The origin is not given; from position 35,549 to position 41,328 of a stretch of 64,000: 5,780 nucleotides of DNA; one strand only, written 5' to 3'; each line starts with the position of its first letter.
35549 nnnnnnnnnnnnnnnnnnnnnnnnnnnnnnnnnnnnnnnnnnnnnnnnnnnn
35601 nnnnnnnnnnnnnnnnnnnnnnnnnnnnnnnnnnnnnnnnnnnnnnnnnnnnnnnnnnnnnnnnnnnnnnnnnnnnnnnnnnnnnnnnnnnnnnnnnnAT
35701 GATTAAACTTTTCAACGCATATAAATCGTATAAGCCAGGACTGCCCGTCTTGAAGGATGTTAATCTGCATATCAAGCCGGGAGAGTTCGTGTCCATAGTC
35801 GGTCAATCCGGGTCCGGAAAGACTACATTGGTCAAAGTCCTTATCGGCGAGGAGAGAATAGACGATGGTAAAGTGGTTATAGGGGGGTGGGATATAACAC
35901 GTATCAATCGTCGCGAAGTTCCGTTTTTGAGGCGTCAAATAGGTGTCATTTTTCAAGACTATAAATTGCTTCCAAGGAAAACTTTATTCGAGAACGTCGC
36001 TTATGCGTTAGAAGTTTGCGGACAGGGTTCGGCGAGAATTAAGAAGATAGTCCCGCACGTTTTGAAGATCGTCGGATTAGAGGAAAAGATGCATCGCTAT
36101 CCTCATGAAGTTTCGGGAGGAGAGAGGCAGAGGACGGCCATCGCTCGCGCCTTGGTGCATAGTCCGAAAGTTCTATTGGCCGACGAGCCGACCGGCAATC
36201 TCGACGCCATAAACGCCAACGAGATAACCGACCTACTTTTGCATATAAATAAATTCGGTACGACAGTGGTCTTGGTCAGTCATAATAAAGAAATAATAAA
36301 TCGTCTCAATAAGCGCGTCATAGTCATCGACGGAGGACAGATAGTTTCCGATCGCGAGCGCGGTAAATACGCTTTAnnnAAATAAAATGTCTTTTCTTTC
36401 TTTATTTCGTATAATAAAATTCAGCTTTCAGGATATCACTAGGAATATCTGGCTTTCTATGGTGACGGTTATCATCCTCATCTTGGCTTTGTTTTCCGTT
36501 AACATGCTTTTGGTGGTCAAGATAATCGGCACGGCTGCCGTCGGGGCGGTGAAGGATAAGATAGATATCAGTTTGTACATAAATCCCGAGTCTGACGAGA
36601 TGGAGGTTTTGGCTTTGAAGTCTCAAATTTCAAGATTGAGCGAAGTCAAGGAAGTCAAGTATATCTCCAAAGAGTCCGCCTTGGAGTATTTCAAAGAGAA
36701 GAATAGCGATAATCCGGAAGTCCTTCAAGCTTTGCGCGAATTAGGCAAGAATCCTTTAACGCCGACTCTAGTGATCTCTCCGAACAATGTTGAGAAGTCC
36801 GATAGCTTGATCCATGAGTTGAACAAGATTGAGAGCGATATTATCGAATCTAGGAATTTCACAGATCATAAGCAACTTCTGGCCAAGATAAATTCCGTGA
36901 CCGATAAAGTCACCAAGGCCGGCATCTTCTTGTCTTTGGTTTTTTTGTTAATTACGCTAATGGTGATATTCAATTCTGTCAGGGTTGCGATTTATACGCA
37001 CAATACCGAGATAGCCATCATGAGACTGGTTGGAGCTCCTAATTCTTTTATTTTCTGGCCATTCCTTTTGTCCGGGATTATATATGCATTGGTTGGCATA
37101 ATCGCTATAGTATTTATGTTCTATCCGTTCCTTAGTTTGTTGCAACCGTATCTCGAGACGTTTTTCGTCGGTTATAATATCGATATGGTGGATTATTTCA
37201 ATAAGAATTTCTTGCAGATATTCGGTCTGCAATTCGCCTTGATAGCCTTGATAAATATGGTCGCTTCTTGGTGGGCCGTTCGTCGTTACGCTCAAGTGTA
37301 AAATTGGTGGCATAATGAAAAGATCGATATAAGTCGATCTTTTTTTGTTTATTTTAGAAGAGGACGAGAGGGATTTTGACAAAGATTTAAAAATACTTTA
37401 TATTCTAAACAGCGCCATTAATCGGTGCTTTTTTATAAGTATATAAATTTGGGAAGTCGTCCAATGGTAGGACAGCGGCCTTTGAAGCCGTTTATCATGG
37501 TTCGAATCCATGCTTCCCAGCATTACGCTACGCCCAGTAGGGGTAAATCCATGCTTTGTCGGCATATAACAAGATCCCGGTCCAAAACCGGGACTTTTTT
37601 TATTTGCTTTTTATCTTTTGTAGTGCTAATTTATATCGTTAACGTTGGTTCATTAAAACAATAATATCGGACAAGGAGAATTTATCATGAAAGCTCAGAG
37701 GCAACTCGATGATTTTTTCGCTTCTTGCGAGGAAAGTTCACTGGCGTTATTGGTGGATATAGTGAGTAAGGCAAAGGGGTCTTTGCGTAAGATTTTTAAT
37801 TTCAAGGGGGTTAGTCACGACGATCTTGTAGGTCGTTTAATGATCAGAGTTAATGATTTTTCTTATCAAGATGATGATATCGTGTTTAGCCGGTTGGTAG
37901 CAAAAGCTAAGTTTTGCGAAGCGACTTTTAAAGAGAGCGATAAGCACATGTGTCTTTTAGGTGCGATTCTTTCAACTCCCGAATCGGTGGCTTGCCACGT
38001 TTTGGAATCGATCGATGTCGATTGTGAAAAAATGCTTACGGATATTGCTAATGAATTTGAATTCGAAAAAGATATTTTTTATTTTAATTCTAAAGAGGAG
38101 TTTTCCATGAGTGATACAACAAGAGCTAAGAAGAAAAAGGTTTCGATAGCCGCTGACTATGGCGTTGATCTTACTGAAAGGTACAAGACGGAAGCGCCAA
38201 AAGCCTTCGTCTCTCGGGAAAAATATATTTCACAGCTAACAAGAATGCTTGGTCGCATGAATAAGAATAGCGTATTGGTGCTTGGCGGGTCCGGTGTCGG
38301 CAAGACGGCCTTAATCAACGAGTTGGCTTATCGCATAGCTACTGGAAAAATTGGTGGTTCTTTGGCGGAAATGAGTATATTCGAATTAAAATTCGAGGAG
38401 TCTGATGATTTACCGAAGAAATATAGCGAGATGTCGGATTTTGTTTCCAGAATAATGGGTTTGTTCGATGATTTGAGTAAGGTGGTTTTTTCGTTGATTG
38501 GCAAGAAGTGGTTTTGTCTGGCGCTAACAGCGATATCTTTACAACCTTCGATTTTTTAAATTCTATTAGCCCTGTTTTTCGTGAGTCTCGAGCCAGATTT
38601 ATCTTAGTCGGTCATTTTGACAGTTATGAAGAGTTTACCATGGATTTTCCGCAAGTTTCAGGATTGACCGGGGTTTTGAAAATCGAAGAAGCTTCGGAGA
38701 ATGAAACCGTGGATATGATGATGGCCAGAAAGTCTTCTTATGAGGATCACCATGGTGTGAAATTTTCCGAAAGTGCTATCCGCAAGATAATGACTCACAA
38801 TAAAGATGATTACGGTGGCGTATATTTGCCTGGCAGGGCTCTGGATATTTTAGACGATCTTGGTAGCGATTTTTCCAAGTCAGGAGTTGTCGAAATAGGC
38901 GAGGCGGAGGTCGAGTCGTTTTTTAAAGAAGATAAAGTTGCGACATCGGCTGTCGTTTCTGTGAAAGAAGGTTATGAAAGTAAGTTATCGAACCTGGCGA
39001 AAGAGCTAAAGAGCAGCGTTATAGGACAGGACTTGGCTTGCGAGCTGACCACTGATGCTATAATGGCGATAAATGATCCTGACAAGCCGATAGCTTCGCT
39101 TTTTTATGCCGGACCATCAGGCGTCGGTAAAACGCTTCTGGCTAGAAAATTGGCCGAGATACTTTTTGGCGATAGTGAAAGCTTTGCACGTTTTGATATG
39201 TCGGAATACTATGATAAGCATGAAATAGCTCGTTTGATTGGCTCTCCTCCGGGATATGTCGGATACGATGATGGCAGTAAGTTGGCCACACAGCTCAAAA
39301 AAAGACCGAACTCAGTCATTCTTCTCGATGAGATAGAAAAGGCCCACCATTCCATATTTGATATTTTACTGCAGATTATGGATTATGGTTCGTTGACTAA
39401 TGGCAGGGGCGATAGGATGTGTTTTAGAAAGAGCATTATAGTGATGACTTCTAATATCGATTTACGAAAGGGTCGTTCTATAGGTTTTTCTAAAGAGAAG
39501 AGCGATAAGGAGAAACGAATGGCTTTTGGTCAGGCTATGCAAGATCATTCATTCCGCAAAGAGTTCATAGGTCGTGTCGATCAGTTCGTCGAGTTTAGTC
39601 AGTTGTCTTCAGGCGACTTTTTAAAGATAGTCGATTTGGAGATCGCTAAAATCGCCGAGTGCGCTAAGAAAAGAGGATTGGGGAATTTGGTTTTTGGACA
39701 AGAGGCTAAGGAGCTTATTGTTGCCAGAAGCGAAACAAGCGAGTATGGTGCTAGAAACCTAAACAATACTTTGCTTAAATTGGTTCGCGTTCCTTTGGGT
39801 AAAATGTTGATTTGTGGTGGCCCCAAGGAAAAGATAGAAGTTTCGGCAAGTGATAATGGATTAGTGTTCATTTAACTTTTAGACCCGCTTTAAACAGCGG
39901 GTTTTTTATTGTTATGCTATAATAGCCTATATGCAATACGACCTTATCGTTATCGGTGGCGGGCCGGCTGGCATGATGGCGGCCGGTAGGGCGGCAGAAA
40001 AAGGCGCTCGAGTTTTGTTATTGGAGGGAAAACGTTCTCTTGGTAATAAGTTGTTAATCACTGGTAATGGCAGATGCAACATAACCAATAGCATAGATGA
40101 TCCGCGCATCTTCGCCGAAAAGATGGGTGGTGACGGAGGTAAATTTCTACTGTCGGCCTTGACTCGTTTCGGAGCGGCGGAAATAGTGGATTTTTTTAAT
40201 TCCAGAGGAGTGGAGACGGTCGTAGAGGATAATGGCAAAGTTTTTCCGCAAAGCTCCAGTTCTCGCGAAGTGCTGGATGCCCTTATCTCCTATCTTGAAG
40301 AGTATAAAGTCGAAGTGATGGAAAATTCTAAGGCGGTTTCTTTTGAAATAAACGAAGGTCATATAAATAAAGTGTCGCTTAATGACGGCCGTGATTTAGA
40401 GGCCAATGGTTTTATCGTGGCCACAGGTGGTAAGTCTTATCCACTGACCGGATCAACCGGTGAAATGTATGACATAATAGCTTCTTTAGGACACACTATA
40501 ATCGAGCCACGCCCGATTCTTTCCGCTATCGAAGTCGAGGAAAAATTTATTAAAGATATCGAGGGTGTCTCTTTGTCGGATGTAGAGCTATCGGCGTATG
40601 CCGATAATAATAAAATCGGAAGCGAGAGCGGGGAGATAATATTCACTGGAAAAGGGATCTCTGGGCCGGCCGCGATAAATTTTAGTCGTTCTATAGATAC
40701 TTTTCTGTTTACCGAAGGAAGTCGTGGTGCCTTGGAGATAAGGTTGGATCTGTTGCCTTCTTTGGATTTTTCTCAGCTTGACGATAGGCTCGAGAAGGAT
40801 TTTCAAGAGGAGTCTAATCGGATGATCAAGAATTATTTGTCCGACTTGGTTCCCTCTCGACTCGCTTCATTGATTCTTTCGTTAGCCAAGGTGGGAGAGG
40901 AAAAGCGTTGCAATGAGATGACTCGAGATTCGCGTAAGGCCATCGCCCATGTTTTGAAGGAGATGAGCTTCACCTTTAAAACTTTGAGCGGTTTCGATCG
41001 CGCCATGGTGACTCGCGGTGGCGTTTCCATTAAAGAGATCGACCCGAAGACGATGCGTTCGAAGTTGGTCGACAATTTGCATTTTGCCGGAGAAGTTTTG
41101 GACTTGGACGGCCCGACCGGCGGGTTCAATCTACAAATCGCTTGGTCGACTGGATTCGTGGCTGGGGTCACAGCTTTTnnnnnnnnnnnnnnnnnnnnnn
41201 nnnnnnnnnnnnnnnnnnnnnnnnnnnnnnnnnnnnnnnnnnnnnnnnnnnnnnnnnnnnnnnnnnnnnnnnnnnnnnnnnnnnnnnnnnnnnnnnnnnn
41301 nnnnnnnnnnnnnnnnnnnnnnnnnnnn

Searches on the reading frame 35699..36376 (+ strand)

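Call 64: search_protein_families(library=pfam, proteins=[window:35699-36376:+], max_evalue=0.00001)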
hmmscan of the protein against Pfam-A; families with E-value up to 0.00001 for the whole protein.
window:35699-36376:+ (226 aa): 1 family
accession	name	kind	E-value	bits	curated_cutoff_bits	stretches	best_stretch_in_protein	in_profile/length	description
PF00005.33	ABC_tran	-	2.6e-36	125.7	25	1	18-165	1-136/137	ABC transporter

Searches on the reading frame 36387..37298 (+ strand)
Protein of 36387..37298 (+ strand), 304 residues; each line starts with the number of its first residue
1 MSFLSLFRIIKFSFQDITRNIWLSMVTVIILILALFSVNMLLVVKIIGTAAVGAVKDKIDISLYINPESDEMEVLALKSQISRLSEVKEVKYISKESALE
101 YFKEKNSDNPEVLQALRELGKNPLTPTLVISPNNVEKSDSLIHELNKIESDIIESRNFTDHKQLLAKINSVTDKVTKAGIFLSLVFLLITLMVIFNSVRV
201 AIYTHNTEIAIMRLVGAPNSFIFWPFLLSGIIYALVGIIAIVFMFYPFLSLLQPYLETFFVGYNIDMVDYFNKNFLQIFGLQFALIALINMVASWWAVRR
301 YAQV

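Call 64: search_protein_families(library=pfam, proteins=[window:36387-37298:+], max_evalue=0.00001)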
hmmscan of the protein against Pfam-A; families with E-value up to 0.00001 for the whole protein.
window:36387-37298:+ (304 aa): 2 families
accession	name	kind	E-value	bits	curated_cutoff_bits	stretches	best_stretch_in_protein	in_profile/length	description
PF18075.7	FtsX_ECD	-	3.7e-15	56.8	23.5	1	60-149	2-91/96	FtsX extracellular domain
PF02687.27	FtsX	-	5.2e-11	43.1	25.5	1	180-302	1-116/120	FtsX-like permease C-terminal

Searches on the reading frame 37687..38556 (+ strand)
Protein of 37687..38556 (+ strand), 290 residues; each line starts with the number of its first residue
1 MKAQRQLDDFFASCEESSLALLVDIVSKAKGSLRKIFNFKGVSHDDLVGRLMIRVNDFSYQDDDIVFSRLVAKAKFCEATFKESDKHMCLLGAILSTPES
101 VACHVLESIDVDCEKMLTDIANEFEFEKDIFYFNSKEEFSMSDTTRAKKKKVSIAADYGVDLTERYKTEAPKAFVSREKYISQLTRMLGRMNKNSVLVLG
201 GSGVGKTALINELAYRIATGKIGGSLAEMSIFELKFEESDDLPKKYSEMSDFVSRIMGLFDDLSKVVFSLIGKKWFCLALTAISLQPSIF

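Call 64: search_protein_families(library=pfam, proteins=[window:37687-38556:+], max_evalue=0.00001)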
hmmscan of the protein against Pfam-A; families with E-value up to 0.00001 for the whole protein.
window:37687-38556:+ (290 aa): 2 families
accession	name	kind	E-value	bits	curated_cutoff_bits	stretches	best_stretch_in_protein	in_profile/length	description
PF13191.12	AAA_16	-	3.7e-08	34.5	32.6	1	174-220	2-51/167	AAA ATPase domain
PF01637.24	ATPase_2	-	6.9e-06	26.5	33.2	0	174-239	1-60/225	ATPase domain predominantly from Archaea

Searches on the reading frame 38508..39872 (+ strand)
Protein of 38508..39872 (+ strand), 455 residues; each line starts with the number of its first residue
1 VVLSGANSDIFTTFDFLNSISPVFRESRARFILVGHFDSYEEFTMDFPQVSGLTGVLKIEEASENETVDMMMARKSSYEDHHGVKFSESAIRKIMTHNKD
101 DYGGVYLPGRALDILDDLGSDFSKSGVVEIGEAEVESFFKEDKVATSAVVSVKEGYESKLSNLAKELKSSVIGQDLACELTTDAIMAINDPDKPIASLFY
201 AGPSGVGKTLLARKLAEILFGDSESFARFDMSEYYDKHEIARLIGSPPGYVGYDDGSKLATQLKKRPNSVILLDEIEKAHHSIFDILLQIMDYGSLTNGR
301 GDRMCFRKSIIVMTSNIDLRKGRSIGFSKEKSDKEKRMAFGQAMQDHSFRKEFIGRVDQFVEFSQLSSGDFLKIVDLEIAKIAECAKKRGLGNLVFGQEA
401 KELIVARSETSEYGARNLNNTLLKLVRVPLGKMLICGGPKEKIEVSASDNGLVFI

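Call 65: search_protein_families(library=pfam, proteins=[window:38508-39872:+], max_evalue=0.00001)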
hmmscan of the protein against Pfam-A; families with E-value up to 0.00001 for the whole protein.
window:38508-39872:+ (455 aa): 5 families
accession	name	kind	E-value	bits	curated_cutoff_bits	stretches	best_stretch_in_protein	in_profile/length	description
PF07724.20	AAA_2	-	1e-46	159.5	27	1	193-359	1-165/166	AAA domain (Cdc48 subfamily)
PF07728.20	AAA_5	-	3.1e-09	37.4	22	1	200-316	4-122/139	AAA domain (dynein-related subfamily)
PF00004.35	AAA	-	5.7e-09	36.9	21.2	1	201-315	4-108/131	ATPase family associated with various cellular activities (AAA)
PF17871.7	AAA_lid_9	-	1.1e-08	35.4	22.8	1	63-125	1-63/104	AAA lid domain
PF10431.15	ClpB_D2-small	-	1.2e-08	35.3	21.9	1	366-441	1-75/81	C-terminal, D2-small domain, of ClpB protein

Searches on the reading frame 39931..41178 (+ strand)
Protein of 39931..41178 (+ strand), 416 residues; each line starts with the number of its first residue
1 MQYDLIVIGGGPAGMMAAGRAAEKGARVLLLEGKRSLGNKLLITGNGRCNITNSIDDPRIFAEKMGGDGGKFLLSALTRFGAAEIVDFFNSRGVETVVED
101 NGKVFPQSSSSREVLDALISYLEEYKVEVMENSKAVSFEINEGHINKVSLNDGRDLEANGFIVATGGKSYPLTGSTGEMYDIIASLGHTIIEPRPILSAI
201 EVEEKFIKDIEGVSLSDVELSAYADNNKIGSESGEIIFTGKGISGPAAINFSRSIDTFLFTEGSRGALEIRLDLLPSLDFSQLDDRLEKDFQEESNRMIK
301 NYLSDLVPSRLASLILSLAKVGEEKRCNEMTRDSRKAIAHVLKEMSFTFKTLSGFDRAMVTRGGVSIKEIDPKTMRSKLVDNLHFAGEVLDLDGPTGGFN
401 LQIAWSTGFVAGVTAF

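Call 65: search_protein_families(library=pfam, proteins=[window:39931-41178:+], max_evalue=0.00001)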
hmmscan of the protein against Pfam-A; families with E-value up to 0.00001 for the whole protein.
window:39931-41178:+ (416 aa): 8 families
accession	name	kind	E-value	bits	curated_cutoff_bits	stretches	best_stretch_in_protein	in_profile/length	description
PF03486.20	HI0933_like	-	1e-82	277.7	50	1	4-412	2-242/244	HI0933-like protein Rossmann domain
PF22780.1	HI0933_like_1st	-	1.7e-32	112.9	27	1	194-360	1-165/165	HI0933-like protein barrel and H2TH domain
PF07992.20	Pyr_redox_2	-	6.9e-12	45.8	26.1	1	3-41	1-40/291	Pyridine nucleotide-disulphide oxidoreductase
PF01134.28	GIDA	-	1.1e-11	44.9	22.1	1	4-169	1-154/391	Glucose inhibited division protein A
PF12831.13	FAD_oxidored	-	1.7e-11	44.5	27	1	4-166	1-145/416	FAD dependent oxidoreductase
PF00890.30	FAD_binding_2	-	7.4e-11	42.3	20.4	1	4-38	1-35/414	FAD binding domain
PF01266.30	DAO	-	2.4e-09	37.6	27.9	0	4-38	1-35/353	FAD dependent oxidoreductase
PF00070.33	Pyr_redox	-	6.3e-06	27.1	22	0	5-38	2-35/82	Pyridine nucleotide-disulphide oxidoreductase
